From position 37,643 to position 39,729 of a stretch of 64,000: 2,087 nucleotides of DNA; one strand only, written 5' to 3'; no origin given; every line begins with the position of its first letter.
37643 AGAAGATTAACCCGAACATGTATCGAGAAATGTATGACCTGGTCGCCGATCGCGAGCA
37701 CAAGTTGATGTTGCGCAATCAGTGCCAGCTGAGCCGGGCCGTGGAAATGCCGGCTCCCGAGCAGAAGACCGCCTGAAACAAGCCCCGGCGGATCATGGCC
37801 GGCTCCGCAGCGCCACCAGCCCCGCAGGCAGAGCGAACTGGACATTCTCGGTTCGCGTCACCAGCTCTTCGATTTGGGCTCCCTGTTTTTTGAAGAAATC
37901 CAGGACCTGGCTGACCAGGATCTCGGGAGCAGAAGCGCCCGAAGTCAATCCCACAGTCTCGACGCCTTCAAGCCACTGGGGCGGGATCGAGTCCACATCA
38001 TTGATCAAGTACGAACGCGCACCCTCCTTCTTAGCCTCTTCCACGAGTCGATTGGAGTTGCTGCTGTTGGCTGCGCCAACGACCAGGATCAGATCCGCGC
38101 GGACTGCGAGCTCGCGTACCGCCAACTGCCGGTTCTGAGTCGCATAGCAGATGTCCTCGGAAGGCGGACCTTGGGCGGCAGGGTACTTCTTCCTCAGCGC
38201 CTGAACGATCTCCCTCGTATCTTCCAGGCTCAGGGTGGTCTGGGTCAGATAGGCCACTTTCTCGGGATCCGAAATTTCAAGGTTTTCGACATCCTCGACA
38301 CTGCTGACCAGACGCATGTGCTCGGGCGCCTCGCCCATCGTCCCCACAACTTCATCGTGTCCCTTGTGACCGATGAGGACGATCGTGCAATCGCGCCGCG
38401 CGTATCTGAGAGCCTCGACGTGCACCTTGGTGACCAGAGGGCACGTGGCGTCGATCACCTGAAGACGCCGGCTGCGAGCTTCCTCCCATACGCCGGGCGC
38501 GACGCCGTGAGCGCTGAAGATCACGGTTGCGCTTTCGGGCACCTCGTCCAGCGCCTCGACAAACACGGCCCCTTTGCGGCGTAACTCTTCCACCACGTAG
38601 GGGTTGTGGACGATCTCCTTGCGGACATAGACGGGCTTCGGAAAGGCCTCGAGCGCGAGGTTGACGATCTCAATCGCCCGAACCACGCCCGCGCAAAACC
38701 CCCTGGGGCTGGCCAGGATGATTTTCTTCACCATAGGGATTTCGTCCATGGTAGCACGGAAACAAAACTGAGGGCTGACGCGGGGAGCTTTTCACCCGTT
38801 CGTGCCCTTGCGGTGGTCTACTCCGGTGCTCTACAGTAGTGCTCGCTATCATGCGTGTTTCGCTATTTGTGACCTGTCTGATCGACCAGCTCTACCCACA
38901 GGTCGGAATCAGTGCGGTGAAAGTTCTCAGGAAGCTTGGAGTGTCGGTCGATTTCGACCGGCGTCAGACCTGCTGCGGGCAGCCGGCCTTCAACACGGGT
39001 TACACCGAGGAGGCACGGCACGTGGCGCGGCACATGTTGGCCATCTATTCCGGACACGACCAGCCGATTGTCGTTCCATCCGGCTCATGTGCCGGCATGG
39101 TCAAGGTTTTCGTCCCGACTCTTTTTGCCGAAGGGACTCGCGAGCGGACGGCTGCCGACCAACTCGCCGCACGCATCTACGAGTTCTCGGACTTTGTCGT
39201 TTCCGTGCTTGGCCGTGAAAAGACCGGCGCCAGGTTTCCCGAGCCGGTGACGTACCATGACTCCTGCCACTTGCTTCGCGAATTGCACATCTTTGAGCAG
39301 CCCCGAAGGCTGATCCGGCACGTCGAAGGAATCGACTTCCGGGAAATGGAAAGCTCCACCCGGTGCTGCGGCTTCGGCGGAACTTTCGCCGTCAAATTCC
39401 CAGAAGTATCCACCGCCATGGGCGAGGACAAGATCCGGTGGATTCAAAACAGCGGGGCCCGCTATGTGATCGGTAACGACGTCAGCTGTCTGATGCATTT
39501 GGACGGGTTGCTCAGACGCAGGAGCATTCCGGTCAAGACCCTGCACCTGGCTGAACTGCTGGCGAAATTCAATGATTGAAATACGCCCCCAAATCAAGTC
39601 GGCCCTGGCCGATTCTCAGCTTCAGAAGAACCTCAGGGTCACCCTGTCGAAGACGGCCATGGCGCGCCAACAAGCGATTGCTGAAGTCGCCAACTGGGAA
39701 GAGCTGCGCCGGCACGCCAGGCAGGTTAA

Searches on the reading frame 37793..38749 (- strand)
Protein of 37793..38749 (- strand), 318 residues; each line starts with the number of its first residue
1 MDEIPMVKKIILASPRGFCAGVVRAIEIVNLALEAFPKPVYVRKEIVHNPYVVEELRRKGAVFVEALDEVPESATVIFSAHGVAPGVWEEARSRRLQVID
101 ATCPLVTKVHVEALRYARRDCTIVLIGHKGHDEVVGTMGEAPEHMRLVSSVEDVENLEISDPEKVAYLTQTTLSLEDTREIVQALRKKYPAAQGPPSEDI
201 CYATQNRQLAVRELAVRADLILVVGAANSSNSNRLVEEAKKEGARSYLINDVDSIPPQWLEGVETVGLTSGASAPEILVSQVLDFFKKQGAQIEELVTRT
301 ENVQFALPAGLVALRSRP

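Call 14: search_protein_families(library=pfam, proteins=[window:37793-38749:-], max_evalue=0.001)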
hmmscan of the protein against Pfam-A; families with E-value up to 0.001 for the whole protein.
window:37793-38749:- (318 aa): 1 family
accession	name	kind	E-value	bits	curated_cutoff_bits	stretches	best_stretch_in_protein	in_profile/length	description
PF02401.23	LYTB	-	3e-96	322.3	24.5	1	10-285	1-265/267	LytB protein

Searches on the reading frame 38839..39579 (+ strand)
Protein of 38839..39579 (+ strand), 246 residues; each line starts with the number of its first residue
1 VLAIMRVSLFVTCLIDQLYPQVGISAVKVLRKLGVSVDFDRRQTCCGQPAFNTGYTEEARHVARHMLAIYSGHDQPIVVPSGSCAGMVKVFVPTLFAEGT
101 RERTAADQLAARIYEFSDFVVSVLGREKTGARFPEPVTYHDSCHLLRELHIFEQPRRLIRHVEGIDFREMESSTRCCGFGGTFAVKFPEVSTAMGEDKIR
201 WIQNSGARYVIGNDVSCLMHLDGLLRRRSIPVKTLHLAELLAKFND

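Call 14: search_protein_families(library=pfam, proteins=[window:38839-39579:+], max_evalue=0.001)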
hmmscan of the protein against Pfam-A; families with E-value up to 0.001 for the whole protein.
window:38839-39579:+ (246 aa): 1 family
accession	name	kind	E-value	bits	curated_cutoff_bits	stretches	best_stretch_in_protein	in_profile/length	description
PF02754.22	CCG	-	1.8e-35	121.3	20.6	2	137-222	1-85/85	Cysteine-rich domain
